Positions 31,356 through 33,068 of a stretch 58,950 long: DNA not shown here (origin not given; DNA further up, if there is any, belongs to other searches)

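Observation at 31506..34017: Orphan FleQ paralogue with a destroyed sigma54-contact loop, followed by a STAS + PilZ gene pair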

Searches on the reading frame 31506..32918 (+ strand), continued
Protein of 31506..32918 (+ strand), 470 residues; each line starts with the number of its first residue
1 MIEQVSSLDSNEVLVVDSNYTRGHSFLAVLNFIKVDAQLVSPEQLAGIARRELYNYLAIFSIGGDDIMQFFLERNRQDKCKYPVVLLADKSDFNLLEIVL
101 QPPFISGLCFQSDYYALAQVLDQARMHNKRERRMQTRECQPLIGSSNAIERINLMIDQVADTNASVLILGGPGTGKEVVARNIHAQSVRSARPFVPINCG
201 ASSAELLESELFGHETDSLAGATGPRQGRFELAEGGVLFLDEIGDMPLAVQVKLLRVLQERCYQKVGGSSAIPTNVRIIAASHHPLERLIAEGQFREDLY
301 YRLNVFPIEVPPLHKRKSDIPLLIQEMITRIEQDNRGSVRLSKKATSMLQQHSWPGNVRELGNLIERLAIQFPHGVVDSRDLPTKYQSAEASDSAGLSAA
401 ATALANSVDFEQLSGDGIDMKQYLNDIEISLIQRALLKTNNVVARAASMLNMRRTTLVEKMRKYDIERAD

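Call 44: search_solved_structures(query=window:31506-32915:+, max_evalue=1e-30, show_alignments=2)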
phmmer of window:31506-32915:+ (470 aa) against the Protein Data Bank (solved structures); distinct sequences matched with E-value up to 1e-30: 35.
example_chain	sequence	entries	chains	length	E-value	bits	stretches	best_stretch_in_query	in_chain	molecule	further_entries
8p53_C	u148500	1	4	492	8.1e-115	387.9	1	11-470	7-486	Transcriptional regulator FleQ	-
5exx_A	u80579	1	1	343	1.5e-109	370.5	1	140-463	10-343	Transcriptional regulator FleQ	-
8pb9_D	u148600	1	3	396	8.6e-99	335.1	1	11-388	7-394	Transcriptional regulator FleQ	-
6j7e_A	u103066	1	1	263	3.4e-96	326.5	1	141-393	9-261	Nitrogen assimilation regulatory protein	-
5exp_A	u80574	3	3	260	8e-96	325.3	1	140-388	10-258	Transcriptional regulator FleQ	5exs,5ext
7ejw_C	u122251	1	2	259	9e-96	325.2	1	141-388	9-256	Transcriptional regulator FleQ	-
26jl_A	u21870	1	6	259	2.8e-95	323.5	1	142-388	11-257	Flagellar regulatory protein A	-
6jdi_A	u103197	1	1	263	3.2e-95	323.3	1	141-393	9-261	Nitrogen assimilation regulatory protein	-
6jdl_A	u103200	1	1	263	8.4e-95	322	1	141-393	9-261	Nitrogen assimilation regulatory protein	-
1ojl_A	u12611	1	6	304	3.9e-68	234.1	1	142-386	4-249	TRANSCRIPTIONAL REGULATORY PROTEIN ZRAR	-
9qq6_C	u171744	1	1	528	2.4e-66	228.2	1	139-382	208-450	Nif-specific regulatory protein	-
6iy8_A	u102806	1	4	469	7.6e-62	213.4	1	143-370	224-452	Positive regulator CapR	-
5m7n_A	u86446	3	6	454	2.6e-57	198.4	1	120-371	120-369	Nitrogen assimilation regulatory protein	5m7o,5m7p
4l4u_A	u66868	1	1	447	1.7e-56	195.7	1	125-380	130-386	Transcriptional regulator (NtrC family)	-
4ly6_A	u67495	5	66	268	2.5e-56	195.2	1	128-376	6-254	Transcriptional regulator (NtrC family)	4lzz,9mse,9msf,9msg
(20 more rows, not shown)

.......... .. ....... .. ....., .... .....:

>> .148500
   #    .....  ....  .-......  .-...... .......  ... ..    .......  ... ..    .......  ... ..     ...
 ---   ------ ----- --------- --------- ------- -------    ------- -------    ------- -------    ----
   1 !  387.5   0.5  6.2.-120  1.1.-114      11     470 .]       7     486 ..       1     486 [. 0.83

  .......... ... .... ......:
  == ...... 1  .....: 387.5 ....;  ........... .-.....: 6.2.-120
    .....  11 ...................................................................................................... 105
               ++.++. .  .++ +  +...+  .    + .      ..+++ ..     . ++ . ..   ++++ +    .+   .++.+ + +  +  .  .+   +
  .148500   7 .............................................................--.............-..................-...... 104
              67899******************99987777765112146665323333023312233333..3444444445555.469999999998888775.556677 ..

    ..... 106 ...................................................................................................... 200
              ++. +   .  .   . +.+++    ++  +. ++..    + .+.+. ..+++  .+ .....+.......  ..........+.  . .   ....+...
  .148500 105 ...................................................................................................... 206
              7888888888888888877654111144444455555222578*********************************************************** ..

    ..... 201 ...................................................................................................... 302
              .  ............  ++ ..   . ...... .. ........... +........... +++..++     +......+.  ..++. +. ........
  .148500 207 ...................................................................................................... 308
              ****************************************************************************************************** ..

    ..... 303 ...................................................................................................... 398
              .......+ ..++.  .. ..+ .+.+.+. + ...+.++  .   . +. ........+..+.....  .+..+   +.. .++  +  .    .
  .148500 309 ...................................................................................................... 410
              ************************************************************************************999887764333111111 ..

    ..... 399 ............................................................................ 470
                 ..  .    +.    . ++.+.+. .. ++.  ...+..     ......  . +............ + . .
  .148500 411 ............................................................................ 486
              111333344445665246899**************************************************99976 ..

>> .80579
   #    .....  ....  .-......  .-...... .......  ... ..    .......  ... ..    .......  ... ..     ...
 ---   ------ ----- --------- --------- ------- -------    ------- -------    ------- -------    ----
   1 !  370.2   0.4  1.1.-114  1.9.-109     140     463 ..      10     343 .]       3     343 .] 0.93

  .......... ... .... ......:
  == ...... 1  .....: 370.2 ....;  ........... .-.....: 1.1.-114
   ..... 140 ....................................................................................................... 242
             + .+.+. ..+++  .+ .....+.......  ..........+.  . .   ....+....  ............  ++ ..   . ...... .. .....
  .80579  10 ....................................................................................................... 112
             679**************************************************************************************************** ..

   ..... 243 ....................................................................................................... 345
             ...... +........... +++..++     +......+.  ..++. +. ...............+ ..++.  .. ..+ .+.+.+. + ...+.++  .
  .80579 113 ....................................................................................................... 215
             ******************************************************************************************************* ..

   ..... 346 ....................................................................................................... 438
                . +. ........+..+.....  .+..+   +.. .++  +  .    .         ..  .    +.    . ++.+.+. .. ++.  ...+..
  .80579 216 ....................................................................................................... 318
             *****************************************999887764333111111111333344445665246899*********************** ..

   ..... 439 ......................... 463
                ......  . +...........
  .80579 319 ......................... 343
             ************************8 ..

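Call 59: find_homologous_proteins(query=L002:8946-9188:+, max_evalue=1e-10)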
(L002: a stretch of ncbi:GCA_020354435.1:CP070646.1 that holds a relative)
Query L002:8946-9188:+ (81 aa): 258 proteins with E <= 1e-10 among 265 candidates; the best 120 are listed.
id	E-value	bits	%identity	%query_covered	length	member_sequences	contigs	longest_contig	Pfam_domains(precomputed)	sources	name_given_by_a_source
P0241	1.1e-44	167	95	100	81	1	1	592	PF18918.6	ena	-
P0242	1.8e-44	167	94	100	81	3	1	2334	PF18918.6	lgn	-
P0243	1.9e-44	167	94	100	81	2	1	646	PF18918.6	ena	-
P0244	2.3e-44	166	94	100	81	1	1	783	PF18918.6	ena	-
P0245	2.9e-44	166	93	100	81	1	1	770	PF18918.6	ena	-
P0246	7.0e-44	165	91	100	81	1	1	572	PF18918.6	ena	-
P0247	7.6e-44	165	95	100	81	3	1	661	PF18918.6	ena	-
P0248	8.2e-44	165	94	100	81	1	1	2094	PF18918.6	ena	-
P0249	1.3e-43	164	93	100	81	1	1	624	PF18918.6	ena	-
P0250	1.4e-43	164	93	100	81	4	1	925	PF18918.6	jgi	jgi:uncharacterized protein (TIGR02647 family)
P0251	2.0e-43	163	93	100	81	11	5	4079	PF18918.6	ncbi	-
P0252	2.0e-43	163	91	100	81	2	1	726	PF18918.6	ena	-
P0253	2.5e-43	163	91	100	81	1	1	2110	PF18918.6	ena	-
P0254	3.5e-43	163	94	100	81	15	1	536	PF18918.6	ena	-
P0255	4.6e-43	162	90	100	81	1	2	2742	PF18918.6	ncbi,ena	-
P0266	5.9e-42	159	89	100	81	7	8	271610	PF18918.6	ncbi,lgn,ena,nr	ncbi:MAG: TIGR02647 family protein [Gammaproteobacteria bacterium]|nr:TIGR02647 family protein [Gamm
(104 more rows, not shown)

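Call 60: find_encoding_contigs(protein=P0266, flank=10000, max_places=4)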
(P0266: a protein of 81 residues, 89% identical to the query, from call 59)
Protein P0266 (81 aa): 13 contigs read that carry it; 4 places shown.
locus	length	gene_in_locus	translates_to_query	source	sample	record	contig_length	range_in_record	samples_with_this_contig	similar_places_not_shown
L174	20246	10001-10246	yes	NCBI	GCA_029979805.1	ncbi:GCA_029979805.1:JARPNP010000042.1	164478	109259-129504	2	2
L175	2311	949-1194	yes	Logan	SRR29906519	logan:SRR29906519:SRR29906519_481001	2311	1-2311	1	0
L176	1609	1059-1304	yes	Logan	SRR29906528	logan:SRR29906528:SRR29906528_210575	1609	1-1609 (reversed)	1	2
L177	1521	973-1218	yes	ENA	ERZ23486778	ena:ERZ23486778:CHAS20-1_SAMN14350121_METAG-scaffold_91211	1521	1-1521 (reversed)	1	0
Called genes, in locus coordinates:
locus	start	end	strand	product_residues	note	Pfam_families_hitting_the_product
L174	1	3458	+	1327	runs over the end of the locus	PF08447:PAS_3, PF00512:HisKA, PF02518:HATPase_c, PF00072:Response_reg, PF01627:Hpt, PF00072:Response_reg, PF00563:EAL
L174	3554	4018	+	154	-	PF00011:HSP20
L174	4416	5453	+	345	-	PF02547:Queuosine_synth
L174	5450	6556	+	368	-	PF01702:TGT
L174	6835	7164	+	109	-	PF02699:YajC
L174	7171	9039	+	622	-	PF13721:SecD-TM1, PF21760:SecD_1st, PF22599:SecDF_P1_head, PF02355:SecD_SecF_C, PF03176:MMPL (weak)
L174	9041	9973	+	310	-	PF07549:Sec_GG, PF02355:SecD_SecF_C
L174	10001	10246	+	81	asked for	PF18918:DUF5669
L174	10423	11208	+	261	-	PF00460:Flg_bb_rod, PF22692:LlgE_F_G_D1, PF06429:Flg_bbr_C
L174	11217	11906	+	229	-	PF02107:FlgH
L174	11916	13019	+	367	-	PF02119:FlgI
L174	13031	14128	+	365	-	PF10135:Rod-binding, PF01832:Glucosaminidase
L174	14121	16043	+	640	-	PF00460:Flg_bb_rod, PF22638:FlgK_D1, PF21158:flgK_1st_1, PF06429:Flg_bbr_C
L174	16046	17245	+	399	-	PF00669:Flagellin_N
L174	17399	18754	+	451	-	PF00669:Flagellin_N, PF00700:Flagellin_C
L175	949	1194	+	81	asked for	PF18918:DUF5669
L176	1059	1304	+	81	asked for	PF18918:DUF5669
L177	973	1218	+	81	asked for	PF18918:DUF5669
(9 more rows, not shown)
